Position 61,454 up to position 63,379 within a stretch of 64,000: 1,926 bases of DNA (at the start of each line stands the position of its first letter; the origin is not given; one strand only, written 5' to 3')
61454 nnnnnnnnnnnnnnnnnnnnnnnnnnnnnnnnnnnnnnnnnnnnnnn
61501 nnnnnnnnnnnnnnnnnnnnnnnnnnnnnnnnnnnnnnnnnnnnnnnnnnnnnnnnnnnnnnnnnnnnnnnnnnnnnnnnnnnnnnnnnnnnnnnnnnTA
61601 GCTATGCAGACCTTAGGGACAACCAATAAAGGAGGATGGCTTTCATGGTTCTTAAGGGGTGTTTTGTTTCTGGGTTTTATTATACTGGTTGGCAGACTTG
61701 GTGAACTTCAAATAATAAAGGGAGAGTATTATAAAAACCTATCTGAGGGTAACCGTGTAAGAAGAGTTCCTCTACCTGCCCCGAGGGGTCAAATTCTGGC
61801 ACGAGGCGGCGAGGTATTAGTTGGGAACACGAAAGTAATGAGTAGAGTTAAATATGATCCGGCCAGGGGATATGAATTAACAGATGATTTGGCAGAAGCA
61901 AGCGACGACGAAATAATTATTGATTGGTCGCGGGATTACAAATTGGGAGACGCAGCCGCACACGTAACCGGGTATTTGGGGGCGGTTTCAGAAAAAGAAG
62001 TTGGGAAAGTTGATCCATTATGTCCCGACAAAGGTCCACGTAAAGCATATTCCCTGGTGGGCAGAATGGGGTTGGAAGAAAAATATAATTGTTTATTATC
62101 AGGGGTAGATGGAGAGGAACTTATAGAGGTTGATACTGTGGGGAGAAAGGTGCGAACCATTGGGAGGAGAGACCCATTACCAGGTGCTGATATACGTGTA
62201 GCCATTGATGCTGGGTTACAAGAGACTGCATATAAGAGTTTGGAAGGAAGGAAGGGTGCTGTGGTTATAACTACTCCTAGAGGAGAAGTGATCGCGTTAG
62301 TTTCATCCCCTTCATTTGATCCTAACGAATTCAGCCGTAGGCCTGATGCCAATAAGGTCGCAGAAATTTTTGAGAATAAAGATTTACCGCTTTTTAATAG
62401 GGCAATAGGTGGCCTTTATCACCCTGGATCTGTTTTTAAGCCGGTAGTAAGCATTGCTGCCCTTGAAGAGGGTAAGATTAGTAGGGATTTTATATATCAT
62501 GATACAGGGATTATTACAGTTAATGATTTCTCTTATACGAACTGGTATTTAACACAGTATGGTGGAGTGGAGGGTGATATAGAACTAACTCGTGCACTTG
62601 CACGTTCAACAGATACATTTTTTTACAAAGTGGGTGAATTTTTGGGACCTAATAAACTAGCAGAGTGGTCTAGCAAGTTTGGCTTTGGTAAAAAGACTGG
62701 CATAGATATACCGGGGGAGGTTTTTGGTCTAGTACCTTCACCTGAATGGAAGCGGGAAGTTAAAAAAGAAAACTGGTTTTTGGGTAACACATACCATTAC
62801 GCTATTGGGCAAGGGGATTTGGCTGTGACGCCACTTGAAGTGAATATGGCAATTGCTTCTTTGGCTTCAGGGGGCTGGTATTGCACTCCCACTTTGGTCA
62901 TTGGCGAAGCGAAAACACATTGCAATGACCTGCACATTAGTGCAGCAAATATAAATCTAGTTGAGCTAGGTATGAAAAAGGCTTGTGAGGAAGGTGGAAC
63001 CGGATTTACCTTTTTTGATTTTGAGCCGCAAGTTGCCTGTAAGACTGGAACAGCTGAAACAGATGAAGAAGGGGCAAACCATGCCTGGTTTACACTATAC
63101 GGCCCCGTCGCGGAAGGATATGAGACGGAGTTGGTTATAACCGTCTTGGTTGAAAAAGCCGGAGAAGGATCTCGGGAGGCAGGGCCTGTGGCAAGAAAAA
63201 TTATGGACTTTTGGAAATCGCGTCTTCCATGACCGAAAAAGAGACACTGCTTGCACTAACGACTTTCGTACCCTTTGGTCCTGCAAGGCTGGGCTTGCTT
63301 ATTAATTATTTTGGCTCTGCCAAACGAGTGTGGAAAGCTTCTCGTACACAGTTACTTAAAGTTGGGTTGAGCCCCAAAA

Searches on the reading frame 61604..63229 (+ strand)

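Call 79: search_protein_families(library=pfam, proteins=[window:61604-63229:+], max_evalue=0.001)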
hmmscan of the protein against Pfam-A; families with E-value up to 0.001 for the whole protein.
window:61604-63229:+ (542 aa): 3 families
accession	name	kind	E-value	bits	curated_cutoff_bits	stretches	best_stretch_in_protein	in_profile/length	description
PF00905.27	Transpeptidase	-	1.5e-53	182.4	22.1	1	219-535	2-299/299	Penicillin binding protein transpeptidase domain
PF03717.20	PBP_dimer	-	4.6e-19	70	24.4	1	103-185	101-178/180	Penicillin-binding Protein dimerisation domain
PF21922.1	PBP_dimer_2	-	7.4e-06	26.6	27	0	97-128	12-43/83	Penicillin binding protein A dimerisation domain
